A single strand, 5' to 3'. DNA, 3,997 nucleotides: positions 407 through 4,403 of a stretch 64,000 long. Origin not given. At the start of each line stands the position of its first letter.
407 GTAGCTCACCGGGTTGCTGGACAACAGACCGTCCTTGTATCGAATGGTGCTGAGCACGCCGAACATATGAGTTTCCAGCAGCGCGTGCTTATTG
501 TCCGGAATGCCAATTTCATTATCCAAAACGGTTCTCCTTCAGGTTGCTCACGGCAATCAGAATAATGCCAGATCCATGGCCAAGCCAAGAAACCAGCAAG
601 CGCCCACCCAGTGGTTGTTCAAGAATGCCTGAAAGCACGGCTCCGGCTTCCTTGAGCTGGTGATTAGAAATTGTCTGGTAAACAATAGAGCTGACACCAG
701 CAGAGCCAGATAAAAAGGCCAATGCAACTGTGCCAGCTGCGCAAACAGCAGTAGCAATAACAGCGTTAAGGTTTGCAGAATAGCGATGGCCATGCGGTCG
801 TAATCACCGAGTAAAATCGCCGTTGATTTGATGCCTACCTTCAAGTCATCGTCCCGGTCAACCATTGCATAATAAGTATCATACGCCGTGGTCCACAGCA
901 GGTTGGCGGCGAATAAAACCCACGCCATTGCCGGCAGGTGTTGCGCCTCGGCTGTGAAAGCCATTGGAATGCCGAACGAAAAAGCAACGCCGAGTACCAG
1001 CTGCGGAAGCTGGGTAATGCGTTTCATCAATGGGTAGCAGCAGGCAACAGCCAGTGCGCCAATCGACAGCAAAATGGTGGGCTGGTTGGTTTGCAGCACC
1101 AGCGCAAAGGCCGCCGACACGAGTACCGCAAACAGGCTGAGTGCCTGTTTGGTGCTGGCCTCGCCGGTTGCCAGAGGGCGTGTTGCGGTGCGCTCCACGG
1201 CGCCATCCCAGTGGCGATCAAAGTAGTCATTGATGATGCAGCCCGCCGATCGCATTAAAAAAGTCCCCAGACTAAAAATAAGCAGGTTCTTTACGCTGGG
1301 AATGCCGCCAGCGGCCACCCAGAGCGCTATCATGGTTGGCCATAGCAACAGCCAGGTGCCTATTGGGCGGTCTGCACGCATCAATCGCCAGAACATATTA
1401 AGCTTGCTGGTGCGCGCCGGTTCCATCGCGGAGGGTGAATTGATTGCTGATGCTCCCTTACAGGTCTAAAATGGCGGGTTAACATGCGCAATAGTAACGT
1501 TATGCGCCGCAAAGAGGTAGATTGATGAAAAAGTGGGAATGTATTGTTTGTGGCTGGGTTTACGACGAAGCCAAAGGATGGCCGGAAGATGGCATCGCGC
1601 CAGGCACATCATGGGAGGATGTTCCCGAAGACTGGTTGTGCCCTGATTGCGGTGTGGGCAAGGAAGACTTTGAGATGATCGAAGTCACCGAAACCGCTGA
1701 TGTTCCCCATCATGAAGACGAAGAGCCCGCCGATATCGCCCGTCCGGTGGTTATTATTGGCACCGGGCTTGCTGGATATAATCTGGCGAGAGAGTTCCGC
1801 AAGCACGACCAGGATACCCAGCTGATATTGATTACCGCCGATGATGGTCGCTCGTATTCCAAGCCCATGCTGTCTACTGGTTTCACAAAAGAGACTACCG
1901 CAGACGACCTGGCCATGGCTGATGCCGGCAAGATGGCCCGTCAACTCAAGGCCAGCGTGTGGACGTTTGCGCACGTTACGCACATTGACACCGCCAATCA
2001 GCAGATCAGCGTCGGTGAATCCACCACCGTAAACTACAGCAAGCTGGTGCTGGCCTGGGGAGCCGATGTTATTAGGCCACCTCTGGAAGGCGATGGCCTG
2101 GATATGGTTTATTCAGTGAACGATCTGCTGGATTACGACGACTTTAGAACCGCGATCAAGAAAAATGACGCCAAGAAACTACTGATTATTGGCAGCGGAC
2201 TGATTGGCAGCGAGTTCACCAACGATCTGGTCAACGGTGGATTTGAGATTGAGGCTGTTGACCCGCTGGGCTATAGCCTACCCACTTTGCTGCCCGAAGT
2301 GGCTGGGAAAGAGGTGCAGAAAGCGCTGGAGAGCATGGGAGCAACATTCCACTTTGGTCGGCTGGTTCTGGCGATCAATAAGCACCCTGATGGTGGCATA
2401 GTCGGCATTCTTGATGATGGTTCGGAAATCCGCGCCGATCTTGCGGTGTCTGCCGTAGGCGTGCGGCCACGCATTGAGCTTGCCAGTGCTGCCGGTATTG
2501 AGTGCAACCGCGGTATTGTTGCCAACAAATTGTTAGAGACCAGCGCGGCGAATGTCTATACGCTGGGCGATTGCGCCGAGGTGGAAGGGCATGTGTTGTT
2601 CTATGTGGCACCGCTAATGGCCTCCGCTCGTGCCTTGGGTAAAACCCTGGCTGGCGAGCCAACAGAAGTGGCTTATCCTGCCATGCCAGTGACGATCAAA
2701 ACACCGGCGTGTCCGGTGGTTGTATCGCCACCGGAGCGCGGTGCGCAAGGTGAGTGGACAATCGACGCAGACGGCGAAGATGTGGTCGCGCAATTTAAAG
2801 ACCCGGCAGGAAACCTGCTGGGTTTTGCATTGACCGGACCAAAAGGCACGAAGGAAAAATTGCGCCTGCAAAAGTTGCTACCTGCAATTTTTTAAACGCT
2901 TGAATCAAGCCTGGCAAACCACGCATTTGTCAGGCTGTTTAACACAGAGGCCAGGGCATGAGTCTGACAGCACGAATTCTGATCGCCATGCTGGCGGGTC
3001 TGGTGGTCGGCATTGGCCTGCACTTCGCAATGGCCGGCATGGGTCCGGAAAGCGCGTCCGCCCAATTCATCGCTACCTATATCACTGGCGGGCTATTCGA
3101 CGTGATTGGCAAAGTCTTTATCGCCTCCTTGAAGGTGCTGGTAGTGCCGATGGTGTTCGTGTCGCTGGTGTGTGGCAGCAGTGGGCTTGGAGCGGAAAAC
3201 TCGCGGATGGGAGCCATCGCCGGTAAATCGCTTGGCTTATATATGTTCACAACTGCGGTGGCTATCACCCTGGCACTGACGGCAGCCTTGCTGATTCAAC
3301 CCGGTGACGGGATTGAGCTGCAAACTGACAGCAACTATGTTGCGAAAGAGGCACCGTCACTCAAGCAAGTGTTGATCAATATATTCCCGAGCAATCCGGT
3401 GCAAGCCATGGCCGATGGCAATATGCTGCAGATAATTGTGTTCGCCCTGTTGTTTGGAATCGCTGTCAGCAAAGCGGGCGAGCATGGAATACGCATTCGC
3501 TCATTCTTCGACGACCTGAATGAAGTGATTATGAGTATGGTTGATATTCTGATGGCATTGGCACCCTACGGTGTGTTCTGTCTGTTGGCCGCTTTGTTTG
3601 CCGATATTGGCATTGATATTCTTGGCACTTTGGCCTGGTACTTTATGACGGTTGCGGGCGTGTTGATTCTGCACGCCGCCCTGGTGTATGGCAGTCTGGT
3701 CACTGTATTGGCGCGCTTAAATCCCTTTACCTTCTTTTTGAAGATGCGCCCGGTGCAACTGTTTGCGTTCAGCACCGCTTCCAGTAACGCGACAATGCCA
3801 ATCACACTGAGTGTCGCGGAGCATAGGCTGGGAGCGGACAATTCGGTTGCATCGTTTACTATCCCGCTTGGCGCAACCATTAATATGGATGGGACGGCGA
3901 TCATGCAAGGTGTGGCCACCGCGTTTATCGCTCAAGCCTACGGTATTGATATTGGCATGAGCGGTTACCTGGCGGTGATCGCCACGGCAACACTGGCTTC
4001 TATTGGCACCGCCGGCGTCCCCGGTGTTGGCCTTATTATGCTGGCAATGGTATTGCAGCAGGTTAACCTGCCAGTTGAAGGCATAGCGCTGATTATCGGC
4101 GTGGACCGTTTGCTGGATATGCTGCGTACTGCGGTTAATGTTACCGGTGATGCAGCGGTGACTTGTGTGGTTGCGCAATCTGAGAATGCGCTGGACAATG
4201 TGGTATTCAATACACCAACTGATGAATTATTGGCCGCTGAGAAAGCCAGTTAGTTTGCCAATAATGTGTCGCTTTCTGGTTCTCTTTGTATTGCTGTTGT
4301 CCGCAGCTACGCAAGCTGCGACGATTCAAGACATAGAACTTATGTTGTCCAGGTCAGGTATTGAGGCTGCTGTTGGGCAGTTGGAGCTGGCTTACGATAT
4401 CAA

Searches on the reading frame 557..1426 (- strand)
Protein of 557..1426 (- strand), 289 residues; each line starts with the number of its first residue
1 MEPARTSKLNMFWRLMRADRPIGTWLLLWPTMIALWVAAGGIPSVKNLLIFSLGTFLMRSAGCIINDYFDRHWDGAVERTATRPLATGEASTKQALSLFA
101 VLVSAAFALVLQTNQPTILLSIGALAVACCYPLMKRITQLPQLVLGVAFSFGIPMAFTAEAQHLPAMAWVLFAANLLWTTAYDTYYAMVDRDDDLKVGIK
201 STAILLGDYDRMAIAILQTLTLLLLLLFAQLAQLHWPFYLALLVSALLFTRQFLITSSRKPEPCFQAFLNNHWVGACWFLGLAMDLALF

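Call 26: search_protein_families(library=pfam, proteins=[window:557-1426:-], max_evalue=0.0001)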
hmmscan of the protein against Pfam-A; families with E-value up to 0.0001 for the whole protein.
window:557-1426:- (289 aa): 1 family
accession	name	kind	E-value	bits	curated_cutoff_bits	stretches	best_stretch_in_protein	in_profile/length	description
PF01040.23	UbiA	-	1.6e-66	224.6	34.2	1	27-271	1-246/250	UbiA prenyltransferase family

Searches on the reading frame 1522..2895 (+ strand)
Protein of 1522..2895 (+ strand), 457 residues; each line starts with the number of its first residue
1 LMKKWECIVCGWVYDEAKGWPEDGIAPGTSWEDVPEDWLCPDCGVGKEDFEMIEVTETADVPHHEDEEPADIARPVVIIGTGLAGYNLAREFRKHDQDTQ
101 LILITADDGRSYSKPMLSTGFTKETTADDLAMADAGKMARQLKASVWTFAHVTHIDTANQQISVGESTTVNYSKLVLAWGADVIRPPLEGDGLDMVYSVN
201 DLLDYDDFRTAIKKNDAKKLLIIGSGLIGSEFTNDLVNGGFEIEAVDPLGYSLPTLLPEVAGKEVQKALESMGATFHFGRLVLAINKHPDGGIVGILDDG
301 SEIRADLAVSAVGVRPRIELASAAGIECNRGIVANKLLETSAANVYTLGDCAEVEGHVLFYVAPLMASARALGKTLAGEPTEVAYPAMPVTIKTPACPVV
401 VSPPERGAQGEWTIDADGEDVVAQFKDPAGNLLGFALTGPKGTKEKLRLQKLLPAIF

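Call 26: search_protein_families(library=pfam, proteins=[window:1522-2895:+], max_evalue=0.0001)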
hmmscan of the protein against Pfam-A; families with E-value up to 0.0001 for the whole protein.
window:1522-2895:+ (457 aa): 4 families
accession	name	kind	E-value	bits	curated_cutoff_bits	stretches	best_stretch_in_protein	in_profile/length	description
PF07992.20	Pyr_redox_2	-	1.7e-46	159.4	26.1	1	76-353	3-279/291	Pyridine nucleotide-disulphide oxidoreductase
PF18113.7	Rbx_binding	-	1.5e-25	89.2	22.1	1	382-452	1-70/71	Rubredoxin binding C-terminal domain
PF00301.25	Rubredoxin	-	2.3e-22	79.2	23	1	4-50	1-47/47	Rubredoxin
PF00070.33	Pyr_redox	-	1.8e-11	44.8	22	1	219-294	1-75/82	Pyridine nucleotide-disulphide oxidoreductase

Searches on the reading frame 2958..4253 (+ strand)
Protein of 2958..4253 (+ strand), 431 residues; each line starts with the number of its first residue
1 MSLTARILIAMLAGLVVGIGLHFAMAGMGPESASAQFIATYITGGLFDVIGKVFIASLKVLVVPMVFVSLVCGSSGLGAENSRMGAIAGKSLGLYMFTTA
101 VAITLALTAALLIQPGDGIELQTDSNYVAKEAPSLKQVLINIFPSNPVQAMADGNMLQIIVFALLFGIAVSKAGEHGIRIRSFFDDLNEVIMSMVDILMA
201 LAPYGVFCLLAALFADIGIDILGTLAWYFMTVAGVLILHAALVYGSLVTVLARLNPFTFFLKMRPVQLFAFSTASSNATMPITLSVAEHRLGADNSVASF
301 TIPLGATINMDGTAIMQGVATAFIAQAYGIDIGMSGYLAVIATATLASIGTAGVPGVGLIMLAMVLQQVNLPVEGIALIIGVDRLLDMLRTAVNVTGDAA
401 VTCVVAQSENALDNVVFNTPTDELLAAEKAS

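Call 26: search_protein_families(library=pfam, proteins=[window:2958-4253:+], max_evalue=0.0001)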
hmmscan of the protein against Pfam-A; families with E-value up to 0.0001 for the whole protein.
window:2958-4253:+ (431 aa): 1 family
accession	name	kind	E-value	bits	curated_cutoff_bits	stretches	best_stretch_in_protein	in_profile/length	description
PF00375.23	SDF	-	8.5e-123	410.6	27.9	1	3-407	1-386/387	Sodium:dicarboxylate symporter family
